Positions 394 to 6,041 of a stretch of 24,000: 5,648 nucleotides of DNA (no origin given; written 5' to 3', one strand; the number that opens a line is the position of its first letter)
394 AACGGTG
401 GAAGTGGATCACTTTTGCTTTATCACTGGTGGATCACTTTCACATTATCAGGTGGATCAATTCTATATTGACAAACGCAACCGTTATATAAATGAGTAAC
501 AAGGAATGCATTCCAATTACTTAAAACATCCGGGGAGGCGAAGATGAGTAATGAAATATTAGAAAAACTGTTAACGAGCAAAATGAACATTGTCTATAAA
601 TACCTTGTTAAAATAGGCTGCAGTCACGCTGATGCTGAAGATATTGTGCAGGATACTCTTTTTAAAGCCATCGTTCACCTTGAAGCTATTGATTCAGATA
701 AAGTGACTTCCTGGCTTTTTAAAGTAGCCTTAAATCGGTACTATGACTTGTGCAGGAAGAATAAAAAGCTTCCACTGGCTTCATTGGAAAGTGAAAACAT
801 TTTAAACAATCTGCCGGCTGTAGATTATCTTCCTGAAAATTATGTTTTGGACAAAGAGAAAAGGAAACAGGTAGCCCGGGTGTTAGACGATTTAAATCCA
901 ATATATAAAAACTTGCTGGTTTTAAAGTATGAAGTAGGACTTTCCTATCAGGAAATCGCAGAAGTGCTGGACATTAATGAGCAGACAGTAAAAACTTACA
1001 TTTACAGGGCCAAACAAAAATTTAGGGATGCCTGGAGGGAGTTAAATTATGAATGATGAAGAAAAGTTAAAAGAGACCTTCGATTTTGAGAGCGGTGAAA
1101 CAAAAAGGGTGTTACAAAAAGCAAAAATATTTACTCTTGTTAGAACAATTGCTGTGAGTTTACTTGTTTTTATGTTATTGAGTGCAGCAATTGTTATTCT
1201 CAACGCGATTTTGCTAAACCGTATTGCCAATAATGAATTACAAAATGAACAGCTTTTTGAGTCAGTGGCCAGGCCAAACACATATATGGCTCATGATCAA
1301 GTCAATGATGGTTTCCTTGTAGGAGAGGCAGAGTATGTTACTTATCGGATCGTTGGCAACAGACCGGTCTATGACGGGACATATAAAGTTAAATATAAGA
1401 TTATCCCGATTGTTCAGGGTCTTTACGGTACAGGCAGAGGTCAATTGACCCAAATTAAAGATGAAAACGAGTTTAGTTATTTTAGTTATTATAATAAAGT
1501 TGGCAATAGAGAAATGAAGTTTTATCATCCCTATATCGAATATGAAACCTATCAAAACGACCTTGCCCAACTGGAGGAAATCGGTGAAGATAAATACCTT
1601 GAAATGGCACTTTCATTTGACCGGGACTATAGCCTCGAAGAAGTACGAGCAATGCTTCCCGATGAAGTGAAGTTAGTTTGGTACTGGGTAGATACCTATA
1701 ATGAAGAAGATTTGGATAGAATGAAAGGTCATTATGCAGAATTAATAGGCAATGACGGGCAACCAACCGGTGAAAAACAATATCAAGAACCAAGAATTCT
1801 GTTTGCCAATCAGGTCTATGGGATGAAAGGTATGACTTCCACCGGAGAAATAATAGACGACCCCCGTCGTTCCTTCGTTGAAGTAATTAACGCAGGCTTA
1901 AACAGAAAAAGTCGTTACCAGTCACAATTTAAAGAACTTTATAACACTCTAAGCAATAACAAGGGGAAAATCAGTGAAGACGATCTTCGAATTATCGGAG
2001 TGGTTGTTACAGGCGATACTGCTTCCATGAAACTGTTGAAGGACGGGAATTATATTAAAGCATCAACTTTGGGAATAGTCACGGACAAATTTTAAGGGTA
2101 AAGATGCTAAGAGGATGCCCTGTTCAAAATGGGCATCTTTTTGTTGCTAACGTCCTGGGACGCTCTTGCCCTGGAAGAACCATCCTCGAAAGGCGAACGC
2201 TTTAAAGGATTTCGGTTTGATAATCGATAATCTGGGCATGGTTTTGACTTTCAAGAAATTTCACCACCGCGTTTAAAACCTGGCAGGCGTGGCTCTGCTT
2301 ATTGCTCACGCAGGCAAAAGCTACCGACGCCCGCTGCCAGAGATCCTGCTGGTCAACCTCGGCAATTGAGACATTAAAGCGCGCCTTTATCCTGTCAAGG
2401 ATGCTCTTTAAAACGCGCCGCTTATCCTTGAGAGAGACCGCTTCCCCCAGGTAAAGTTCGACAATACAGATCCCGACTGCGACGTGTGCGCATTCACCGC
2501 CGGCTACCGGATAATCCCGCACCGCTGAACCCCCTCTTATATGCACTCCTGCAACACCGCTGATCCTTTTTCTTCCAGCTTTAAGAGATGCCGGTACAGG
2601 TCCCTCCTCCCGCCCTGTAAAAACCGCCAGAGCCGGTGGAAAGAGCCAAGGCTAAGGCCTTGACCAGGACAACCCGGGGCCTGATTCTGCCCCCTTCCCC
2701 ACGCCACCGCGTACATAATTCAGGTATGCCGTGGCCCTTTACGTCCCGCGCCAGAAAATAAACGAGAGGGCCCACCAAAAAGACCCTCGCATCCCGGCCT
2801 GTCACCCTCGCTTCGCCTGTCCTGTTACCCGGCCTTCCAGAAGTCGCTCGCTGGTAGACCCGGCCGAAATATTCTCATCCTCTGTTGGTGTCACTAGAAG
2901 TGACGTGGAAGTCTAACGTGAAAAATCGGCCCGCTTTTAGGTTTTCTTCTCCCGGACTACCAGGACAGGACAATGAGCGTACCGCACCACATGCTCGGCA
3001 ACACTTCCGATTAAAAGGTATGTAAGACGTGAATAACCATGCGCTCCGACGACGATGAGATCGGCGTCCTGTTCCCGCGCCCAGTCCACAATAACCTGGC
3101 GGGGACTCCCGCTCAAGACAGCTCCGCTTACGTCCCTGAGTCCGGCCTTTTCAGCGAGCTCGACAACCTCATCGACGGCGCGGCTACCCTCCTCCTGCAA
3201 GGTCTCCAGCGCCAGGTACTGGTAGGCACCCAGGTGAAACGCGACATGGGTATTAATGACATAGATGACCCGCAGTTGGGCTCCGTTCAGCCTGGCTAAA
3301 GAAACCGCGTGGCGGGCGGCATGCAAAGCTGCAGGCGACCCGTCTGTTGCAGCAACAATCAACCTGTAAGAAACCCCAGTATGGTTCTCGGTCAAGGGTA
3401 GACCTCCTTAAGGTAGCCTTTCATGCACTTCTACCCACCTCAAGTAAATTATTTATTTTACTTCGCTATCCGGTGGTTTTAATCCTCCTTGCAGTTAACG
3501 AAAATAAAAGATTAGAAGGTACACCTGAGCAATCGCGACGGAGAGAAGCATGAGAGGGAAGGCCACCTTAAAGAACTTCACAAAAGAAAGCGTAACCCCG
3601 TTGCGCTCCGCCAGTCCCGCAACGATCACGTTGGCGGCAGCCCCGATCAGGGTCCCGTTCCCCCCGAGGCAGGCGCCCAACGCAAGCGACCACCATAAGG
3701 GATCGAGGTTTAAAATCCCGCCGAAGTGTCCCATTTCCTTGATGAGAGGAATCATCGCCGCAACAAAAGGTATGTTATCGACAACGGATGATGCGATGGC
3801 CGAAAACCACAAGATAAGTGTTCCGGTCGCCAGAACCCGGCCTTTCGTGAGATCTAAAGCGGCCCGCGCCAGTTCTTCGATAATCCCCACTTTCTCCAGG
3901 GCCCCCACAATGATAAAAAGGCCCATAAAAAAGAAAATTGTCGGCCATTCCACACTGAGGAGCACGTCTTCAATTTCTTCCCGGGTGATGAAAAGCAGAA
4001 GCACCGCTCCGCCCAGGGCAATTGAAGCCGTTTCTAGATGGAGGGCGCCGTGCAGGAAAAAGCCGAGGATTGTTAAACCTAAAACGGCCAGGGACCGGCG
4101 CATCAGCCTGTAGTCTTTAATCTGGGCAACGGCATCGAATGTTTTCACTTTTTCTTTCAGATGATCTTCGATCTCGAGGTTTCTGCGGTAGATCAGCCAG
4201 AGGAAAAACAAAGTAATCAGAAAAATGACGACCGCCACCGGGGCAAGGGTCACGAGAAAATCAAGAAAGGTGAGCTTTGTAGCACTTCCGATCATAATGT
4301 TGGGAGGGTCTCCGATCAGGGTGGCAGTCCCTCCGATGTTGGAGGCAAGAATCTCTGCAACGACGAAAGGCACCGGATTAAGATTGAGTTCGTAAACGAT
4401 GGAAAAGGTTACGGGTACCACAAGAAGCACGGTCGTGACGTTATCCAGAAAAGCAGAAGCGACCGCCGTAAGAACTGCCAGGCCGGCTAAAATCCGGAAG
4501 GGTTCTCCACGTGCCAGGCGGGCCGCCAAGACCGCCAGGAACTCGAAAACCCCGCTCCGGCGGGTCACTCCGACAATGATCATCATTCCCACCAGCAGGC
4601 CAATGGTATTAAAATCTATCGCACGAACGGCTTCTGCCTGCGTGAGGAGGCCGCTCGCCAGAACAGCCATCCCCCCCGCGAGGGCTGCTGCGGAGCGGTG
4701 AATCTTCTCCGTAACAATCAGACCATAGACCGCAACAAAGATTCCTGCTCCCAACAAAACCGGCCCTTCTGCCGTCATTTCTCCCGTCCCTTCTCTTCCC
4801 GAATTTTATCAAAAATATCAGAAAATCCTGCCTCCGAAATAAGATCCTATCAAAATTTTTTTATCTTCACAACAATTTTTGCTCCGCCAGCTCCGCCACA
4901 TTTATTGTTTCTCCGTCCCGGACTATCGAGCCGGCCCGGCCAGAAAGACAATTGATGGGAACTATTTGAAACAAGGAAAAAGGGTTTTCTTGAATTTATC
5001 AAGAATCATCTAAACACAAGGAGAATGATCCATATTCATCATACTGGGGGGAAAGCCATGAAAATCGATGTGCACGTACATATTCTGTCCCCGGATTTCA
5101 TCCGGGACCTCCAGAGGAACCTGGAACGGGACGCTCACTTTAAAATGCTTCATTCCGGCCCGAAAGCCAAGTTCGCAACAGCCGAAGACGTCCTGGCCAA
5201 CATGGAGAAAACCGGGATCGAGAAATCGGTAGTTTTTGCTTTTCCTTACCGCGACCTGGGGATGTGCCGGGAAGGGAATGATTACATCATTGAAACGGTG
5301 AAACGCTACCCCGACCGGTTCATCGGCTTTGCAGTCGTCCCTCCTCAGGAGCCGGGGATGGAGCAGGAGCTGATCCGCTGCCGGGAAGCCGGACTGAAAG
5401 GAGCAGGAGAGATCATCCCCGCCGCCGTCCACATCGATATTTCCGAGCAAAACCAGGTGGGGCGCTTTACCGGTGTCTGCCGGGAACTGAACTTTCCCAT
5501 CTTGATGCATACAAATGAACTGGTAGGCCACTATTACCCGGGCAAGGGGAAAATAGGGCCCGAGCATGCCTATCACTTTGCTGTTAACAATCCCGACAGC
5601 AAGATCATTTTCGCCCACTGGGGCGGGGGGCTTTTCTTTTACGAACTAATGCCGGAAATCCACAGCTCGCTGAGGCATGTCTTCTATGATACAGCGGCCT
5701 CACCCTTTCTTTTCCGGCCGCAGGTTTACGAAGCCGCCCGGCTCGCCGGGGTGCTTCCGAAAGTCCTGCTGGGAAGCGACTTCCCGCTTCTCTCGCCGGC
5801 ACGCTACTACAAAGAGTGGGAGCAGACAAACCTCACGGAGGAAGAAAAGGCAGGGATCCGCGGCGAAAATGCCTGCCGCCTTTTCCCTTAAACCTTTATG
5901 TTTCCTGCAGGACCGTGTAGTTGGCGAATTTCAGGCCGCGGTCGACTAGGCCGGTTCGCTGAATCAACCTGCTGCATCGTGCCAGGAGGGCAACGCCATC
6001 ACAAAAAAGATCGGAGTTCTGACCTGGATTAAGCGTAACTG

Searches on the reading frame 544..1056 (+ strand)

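Call 44: search_protein_families(library=pfam, proteins=[window:544-1056:+], max_evalue=0.001)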
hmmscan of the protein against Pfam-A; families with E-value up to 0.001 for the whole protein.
window:544-1056:+ (170 aa): 5 families
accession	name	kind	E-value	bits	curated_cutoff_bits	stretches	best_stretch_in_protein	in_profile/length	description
PF08281.18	Sigma70_r4_2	-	8.9e-16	57.7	25.7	1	108-159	2-53/54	Sigma-70, region 4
PF04542.20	Sigma70_r2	-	6.9e-13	48.6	24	1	15-75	7-70/71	Sigma-70 region 2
PF04545.22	Sigma70_r4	-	2.5e-07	30.5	24.1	1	113-161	1-49/50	Sigma-70, region 4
PF00196.25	GerE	-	4.7e-06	26.6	23.5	1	131-160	16-45/57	Bacterial regulatory proteins, luxR family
PF13384.12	HTH_23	-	4.6e-05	23.5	24.6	1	126-155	11-40/50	Homeodomain-like domain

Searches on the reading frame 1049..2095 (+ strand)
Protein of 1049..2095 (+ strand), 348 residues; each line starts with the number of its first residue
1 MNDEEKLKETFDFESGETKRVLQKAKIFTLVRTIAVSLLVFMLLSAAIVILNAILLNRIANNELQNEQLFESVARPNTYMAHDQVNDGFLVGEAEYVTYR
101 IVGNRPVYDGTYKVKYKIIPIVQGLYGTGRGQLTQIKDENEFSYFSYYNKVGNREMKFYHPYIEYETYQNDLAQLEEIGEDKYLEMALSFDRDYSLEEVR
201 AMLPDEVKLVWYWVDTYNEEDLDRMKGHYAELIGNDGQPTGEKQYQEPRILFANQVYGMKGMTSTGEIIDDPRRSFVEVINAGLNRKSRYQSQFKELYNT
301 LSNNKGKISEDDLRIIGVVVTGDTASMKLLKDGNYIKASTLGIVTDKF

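Call 44: search_protein_families(library=pfam, proteins=[window:1049-2095:+], max_evalue=0.001)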
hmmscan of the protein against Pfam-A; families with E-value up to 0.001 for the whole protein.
window:1049-2095:+ (348 aa): 2 families
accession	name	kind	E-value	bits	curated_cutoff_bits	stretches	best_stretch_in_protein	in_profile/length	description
PF13791.11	Sigma_reg_C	-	6.8e-23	82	25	1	175-342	1-156/157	Sigma factor regulator C-terminal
PF13800.11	Sigma_reg_N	-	5.7e-10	39.8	26.3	1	19-106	1-90/91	Sigma factor regulator N-terminal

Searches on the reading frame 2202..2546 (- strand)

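Call 44: search_protein_families(library=pfam, proteins=[window:2202-2546:-], max_evalue=0.001)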
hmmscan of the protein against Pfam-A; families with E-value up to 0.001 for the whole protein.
window:2202-2546:- (114 aa): 1 family
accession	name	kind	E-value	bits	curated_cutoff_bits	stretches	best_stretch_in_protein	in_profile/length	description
PF04456.17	DUF503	-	7e-34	116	22.4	1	24-110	1-87/88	Protein of unknown function (DUF503)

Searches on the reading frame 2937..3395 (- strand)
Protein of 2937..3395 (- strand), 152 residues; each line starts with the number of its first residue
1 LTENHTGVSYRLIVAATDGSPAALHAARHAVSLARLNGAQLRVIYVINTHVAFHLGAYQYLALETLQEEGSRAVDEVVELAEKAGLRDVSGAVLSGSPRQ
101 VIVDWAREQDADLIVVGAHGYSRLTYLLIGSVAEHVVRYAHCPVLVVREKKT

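Call 4: search_protein_families(library=pfam, proteins=[window:2937-3395:-])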
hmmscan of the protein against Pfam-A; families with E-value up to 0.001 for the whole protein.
window:2937-3395:- (152 aa): 1 family
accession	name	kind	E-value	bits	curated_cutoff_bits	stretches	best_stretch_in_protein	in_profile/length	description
PF00582.32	Usp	-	1.9e-36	126.1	24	1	10-148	2-141/141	Universal stress protein family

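Call 5: search_protein_families(library=ncbifam, proteins=[window:2937-3395:-])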
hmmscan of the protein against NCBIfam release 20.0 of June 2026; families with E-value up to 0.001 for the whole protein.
window:2937-3395:- (152 aa): 5 families
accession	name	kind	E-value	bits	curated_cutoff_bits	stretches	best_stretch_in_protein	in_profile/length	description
NF011581.0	PRK15005.1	equivalog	3.3e-12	46.8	166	1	60-148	58-144/144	universal stress protein UspF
NF008380.0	PRK11175.1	equivalog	2.9e-10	39.6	227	1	76-150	228-302/313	universal stress protein UspE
NF012000.0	PRK15456.1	equivalog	1.3e-09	38.3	189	1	25-148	19-142/142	universal stress protein UspG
NF011698.0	PRK15118.1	equivalog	1.1e-07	32.1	202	1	9-147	2-137/144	universal stress protein UspA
NF007512.0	PRK10116.1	equivalog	9.5e-05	22.5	167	1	9-147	2-137/142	universal stress protein UspC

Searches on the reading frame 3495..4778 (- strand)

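Call 4: search_protein_families(library=pfam, proteins=[window:3495-4778:-])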
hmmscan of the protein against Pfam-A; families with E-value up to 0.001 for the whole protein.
window:3495-4778:- (427 aa): 4 families
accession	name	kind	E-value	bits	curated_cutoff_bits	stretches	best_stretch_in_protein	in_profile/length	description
PF03600.22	CitMHS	-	6.4e-98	328.4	31.9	1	18-368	1-336/336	Citrate transporter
PF02040.21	ArsB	-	7e-20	72.2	22.2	1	30-424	22-422/423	Arsenical pump membrane protein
PF00939.25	Na_sulph_symp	-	1.3e-11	44.6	27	2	167-351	211-397/472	Sodium:sulfate symporter transmembrane region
PF06450.18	NhaB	-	5.6e-07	29.3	27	1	146-266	213-336/515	Bacterial Na+/H+ antiporter B (NhaB)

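Call 5: search_protein_families(library=ncbifam, proteins=[window:3495-4778:-])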
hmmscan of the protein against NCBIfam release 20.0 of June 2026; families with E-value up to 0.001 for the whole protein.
window:3495-4778:- (427 aa): 9 families
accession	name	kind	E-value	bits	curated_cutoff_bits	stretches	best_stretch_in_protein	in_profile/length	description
NF040989.1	MamN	equivalog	7e-63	212.9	500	1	11-391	7-389/437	magnetosome biogenesis transporter MamN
TIGR00785.1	dass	subfamily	2.4e-32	112.2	198.6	2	12-354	15-379/444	DASS family sodium-coupled anion symporter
NF011980.0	PRK15445.1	subfamily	8.1e-31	107.5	457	1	10-418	5-421/430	arsenical efflux pump membrane protein ArsB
TIGR00935.1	2a45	subfamily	1.1e-27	97.3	415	1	29-420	24-421/426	arsenite/antimonite efflux transporter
NF033877.0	arsB_Sta_pI258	exception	5.8e-23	81.7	760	1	25-420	22-423/429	arsenite efflux transporter membrane subunit ArsB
TIGR00775.1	NhaD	equivalog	1.3e-14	53.8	577.1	1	61-422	68-411/420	NhaD family Na+:H+ antiporter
NF038006.1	NhaD_1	equivalog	4e-12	45.9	80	1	5-405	5-400/405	sodium:proton antiporter NhaD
NF007093.0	PRK09547.1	equivalog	2.4e-08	33.5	640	1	145-340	212-412/517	sodium/proton antiporter NhaB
TIGR00774.1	NhaB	equivalog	9.8e-07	28.1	826.1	1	146-339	212-410/515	Na(+)/H(+) antiporter NhaB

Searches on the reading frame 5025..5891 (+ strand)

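Call 4: search_protein_families(library=pfam, proteins=[window:5025-5891:+])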
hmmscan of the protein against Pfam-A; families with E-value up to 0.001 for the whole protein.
window:5025-5891:+ (288 aa): 1 family
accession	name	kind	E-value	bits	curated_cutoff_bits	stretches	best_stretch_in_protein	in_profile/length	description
PF04909.20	Amidohydro_2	-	1.8e-29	103.8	26.4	1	14-288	1-288/289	Amidohydrolase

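Call 5: search_protein_families(library=ncbifam, proteins=[window:5025-5891:+])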
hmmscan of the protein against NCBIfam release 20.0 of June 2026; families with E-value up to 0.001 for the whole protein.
window:5025-5891:+ (288 aa): 0 families
